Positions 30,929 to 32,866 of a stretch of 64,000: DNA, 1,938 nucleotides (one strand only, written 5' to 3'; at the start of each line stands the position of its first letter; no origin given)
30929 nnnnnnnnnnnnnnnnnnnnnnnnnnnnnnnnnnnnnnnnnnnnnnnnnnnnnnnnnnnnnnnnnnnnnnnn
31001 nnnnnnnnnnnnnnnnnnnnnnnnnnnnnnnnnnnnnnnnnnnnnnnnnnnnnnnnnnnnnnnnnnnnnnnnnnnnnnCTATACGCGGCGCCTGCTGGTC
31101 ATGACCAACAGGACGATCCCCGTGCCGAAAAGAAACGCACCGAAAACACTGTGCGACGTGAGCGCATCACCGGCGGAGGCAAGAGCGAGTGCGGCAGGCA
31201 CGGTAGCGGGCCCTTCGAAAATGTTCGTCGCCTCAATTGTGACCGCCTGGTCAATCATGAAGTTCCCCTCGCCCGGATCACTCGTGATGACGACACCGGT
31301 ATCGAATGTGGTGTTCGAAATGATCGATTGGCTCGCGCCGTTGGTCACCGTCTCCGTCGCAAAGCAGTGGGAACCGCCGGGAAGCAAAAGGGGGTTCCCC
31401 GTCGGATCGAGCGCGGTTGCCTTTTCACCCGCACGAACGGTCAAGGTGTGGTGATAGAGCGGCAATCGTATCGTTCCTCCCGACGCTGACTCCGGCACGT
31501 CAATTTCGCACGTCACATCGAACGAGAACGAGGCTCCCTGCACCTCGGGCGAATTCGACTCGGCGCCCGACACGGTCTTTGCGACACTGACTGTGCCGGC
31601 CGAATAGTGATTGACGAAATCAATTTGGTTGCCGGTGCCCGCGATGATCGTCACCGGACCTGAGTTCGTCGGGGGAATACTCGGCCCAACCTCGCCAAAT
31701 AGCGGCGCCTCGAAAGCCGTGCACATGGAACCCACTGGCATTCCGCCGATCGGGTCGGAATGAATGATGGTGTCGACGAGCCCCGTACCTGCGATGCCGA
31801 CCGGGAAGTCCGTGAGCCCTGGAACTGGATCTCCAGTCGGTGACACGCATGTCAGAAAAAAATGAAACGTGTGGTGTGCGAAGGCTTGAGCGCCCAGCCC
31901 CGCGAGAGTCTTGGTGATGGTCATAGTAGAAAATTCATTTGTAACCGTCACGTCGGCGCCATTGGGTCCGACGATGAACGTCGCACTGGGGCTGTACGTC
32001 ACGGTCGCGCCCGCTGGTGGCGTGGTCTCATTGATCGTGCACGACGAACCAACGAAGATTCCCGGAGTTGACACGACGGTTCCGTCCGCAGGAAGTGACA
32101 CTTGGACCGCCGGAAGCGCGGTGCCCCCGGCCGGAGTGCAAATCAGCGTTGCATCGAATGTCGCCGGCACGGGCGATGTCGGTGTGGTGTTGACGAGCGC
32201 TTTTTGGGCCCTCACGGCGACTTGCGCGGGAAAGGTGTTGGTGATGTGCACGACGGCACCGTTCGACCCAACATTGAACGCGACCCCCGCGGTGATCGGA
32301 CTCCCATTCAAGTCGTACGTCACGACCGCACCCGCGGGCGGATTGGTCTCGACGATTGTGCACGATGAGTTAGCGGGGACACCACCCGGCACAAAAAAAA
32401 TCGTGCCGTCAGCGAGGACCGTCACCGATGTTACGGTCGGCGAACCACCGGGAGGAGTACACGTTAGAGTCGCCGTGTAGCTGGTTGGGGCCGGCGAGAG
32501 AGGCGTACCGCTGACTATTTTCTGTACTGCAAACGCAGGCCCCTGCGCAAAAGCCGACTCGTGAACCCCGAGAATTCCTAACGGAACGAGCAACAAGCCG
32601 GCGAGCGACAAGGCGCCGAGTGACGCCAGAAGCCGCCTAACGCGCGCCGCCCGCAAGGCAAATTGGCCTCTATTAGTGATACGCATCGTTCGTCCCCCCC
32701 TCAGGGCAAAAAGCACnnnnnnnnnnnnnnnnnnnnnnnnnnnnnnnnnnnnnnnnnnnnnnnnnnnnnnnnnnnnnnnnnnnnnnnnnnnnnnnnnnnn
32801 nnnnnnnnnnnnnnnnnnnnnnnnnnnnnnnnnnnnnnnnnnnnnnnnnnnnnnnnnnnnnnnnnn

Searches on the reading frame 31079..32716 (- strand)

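Call 6: search_protein_families(library=pfam, proteins=[window:31079-32716:-], max_evalue=0.01)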
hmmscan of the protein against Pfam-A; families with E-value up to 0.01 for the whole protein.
window:31079-32716:- (545 aa): 1 family
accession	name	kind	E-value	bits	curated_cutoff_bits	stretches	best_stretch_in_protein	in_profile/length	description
PF19407.5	DUF5979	-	2.7e-42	144.1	25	4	179-262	12-103/104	Domain of unknown function (DUF5979)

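Call 7: search_protein_families(library=ncbifam, proteins=[window:31079-32716:-], max_evalue=0.01)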
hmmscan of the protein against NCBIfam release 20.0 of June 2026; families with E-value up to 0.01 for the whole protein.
window:31079-32716:- (545 aa): 0 families
